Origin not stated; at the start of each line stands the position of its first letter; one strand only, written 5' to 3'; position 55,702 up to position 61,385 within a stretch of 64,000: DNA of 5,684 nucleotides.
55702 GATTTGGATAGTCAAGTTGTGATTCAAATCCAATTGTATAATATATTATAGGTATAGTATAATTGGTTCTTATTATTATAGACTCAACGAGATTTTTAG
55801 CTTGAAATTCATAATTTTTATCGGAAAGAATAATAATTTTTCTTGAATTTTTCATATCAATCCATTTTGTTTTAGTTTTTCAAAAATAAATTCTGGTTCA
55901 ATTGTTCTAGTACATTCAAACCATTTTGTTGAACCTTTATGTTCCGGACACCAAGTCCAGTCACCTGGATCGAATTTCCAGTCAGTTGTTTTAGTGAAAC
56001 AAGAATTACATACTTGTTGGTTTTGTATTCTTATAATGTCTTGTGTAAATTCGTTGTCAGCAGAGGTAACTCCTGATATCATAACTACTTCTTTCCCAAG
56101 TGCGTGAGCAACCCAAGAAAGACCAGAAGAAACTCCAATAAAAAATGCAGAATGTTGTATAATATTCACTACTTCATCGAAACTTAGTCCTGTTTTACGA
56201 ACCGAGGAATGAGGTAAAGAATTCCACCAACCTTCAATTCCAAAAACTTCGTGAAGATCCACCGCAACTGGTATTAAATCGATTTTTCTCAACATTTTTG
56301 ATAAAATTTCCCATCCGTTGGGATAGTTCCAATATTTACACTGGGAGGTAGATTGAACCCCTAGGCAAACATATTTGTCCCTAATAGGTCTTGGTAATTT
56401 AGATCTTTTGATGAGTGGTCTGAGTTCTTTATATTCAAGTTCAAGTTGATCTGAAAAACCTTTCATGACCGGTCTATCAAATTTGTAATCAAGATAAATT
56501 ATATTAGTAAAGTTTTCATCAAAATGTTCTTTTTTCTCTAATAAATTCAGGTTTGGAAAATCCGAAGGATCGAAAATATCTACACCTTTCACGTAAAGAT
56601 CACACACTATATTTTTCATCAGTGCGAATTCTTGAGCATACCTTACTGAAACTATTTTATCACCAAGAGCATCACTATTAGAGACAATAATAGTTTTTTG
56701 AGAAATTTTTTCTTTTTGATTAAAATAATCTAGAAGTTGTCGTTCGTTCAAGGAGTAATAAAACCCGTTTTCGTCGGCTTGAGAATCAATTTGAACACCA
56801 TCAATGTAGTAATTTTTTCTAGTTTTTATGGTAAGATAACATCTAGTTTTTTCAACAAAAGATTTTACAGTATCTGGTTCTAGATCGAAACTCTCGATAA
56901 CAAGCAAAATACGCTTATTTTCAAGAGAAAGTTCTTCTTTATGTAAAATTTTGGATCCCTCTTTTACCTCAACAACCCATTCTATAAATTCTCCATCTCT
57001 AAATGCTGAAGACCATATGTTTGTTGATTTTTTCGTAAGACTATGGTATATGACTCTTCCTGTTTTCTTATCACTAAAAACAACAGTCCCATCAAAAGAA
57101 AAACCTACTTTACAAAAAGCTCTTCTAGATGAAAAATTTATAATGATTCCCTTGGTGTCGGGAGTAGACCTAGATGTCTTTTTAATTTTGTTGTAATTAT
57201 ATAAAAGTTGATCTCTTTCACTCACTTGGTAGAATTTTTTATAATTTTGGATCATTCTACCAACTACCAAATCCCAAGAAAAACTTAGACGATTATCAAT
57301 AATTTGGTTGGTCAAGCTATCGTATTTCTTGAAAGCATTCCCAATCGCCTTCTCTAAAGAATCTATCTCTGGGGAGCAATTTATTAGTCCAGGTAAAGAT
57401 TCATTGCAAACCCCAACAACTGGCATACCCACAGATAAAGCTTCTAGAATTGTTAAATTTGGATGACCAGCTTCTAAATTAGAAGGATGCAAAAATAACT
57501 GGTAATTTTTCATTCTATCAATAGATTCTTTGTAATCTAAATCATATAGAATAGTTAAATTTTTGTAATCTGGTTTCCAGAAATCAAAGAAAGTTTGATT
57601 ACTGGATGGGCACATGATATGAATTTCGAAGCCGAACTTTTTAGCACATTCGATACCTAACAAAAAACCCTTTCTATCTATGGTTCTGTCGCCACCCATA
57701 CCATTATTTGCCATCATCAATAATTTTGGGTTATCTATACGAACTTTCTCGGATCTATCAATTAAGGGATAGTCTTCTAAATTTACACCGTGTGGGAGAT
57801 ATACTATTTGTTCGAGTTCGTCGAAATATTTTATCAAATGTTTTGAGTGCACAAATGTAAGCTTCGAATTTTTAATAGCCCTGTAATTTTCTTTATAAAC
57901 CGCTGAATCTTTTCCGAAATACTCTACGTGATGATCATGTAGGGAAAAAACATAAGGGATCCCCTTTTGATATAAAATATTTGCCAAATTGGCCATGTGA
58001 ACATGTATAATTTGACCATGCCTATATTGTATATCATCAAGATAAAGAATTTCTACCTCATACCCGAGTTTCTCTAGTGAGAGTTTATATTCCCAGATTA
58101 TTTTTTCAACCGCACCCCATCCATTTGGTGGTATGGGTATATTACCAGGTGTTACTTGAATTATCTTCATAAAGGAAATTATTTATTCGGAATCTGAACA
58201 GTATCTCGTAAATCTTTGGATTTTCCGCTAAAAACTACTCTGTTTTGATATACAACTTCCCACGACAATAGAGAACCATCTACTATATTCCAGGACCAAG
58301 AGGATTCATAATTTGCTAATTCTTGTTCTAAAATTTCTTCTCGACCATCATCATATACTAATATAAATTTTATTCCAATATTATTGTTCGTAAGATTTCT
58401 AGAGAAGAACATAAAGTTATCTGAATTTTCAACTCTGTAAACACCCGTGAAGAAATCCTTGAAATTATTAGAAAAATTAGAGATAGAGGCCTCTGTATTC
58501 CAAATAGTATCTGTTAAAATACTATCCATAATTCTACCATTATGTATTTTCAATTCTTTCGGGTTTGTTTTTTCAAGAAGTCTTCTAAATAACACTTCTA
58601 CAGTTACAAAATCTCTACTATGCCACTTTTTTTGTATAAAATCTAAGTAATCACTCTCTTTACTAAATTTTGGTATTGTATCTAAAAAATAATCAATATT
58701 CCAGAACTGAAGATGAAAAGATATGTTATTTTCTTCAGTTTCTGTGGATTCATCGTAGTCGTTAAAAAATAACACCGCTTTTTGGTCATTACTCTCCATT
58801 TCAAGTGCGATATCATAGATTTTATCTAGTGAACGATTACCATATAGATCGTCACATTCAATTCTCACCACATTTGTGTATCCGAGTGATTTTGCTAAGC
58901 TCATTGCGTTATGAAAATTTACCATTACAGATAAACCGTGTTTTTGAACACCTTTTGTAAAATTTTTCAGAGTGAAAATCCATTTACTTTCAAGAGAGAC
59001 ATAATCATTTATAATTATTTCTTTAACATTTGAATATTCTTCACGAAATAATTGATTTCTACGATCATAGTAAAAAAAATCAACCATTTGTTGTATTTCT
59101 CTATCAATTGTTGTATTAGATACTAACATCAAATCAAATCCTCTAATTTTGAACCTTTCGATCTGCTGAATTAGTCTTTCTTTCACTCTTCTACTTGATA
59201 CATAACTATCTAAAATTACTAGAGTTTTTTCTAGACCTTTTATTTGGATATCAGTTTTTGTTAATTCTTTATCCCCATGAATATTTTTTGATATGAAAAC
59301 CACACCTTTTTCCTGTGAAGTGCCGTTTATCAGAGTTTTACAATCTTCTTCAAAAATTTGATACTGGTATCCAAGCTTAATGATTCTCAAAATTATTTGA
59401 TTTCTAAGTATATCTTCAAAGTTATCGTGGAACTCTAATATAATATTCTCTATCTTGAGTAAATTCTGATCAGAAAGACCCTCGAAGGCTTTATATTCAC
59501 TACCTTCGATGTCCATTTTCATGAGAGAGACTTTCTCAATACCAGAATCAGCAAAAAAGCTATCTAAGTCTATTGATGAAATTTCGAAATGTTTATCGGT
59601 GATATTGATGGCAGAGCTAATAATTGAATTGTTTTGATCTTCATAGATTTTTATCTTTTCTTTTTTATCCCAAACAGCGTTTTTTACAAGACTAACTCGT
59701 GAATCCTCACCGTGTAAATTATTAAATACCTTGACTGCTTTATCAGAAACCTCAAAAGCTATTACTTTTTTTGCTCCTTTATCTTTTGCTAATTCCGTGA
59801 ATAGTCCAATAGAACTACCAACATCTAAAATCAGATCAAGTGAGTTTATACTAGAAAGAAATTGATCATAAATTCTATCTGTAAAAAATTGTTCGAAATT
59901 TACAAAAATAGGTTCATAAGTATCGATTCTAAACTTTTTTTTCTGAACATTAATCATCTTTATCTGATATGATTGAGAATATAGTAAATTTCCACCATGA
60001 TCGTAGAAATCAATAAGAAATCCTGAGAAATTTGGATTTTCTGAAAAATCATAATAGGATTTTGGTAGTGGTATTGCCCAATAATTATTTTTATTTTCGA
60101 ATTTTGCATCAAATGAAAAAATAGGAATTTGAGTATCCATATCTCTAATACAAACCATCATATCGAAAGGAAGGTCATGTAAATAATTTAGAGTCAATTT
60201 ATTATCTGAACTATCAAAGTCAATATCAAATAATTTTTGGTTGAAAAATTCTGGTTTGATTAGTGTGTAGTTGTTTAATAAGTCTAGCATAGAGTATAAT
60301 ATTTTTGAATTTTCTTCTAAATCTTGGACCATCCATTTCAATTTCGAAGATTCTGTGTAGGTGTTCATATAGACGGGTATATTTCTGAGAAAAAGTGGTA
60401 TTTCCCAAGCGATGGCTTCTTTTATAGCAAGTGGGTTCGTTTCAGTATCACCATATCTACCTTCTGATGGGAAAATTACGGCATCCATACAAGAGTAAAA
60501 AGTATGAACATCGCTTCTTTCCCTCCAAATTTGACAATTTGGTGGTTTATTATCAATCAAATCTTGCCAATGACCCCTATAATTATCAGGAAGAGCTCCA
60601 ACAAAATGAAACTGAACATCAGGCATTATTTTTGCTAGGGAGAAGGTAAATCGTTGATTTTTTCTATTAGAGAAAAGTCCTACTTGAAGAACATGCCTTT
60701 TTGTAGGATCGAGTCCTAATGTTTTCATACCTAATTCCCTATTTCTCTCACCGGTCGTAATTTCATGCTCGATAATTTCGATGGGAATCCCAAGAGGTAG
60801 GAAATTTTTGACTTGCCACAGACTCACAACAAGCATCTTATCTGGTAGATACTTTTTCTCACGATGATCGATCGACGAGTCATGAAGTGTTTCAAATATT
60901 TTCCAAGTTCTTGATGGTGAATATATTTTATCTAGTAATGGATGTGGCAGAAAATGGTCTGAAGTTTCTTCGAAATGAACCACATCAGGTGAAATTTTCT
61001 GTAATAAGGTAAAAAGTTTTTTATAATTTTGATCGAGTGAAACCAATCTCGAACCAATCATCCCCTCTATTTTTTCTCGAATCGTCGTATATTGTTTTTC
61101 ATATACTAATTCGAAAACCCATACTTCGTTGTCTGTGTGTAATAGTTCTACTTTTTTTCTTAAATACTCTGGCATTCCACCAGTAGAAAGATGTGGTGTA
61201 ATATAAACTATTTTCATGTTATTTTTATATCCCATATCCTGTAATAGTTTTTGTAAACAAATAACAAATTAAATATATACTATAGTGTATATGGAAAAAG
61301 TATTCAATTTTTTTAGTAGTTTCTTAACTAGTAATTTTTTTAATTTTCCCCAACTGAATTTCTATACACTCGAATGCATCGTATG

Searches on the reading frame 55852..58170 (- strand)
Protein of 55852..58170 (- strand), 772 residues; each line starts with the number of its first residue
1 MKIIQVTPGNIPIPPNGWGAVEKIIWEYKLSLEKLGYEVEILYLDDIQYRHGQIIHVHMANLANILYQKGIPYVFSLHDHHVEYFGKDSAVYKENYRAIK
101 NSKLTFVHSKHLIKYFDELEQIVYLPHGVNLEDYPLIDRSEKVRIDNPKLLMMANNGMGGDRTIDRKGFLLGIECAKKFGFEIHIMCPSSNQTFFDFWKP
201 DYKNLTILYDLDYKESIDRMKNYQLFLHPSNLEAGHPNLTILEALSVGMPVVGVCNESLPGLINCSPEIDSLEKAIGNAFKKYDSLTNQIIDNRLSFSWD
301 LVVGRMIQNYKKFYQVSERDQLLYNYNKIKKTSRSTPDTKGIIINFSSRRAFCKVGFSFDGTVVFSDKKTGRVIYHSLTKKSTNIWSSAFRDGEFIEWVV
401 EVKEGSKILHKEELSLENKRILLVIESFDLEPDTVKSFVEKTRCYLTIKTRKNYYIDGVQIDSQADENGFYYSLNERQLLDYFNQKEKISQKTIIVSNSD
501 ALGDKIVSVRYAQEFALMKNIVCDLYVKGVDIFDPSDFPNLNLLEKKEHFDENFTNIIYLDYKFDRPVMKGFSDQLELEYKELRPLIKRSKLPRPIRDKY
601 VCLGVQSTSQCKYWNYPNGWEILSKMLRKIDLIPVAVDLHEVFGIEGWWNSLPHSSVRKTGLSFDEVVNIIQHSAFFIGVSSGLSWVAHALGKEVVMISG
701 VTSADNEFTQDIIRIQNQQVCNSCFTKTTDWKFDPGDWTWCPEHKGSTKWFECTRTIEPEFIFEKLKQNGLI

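Call 15: search_protein_families(library=pfam, proteins=[window:55852-58170:-], max_evalue=0.001)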
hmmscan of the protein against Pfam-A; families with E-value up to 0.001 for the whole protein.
window:55852-58170:- (772 aa): 2 families
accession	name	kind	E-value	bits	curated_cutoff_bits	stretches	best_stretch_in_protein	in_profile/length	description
PF01075.23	Glyco_transf_9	-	0.00028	20.7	22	1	662-706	172-216/247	Glycosyltransferase family 9 (heptosyltransferase)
PF13439.12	Glyco_transf_4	-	0.00089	19.8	28.5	0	53-132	74-169/170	Glycosyltransferase Family 4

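Call 16: search_protein_families(library=phrogs, proteins=[window:55852-58170:-], max_evalue=0.001)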
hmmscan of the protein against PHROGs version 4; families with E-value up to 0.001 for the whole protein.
window:55852-58170:- (772 aa): 1 family
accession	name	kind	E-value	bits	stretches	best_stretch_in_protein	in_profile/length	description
phrog_33732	-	moron, auxiliary metabolic gene and host takeover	1.4e-13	52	1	1-72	1-79/318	glycosyltransferase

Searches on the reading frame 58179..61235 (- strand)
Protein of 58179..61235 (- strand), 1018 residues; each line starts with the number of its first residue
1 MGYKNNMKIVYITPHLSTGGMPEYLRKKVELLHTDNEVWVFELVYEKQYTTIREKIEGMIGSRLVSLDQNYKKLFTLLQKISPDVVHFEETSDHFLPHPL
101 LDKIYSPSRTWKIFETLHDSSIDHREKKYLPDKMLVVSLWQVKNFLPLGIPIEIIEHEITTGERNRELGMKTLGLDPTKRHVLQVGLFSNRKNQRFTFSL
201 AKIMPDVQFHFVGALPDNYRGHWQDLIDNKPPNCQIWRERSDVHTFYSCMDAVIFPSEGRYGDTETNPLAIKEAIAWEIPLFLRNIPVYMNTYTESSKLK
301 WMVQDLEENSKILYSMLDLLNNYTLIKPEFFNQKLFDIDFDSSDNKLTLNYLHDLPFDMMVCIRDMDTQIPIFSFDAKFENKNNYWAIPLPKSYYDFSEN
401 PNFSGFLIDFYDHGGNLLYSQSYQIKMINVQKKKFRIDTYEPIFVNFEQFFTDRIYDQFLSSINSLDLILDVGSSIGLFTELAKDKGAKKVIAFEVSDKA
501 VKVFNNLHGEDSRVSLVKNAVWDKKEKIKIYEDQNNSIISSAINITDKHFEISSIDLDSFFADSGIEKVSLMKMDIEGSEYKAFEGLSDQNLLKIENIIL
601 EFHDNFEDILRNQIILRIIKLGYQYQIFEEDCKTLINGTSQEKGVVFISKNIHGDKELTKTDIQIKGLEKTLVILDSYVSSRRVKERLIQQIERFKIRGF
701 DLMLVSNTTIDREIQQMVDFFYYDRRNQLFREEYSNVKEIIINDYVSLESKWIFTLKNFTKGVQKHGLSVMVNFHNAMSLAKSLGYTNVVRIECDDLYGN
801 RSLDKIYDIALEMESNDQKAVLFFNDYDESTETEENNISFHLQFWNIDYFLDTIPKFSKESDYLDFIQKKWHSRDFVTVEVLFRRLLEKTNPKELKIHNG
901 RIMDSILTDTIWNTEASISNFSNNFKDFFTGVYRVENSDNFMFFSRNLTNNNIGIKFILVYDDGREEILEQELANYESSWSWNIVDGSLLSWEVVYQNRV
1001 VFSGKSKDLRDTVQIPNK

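Call 15: search_protein_families(library=pfam, proteins=[window:58179-61235:-], max_evalue=0.001)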
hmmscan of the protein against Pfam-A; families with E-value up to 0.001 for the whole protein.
window:58179-61235:- (1018 aa): 2 families
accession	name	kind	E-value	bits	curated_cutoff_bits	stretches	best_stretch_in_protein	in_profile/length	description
PF05050.19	Methyltransf_21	-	2.3e-13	51.1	22.7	1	471-624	1-172/173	Methyltransferase FkbM domain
PF13692.12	Glyco_trans_1_4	-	9.7e-06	26.3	27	1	181-287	3-109/142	Glycosyl transferases group 1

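Call 16: search_protein_families(library=phrogs, proteins=[window:58179-61235:-], max_evalue=0.001)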
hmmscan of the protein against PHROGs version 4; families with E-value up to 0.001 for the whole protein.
window:58179-61235:- (1018 aa): 1 family
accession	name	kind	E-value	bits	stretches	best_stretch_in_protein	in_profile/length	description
phrog_8156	-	other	1.3e-16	61.6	1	466-607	51-194/244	methyltransferase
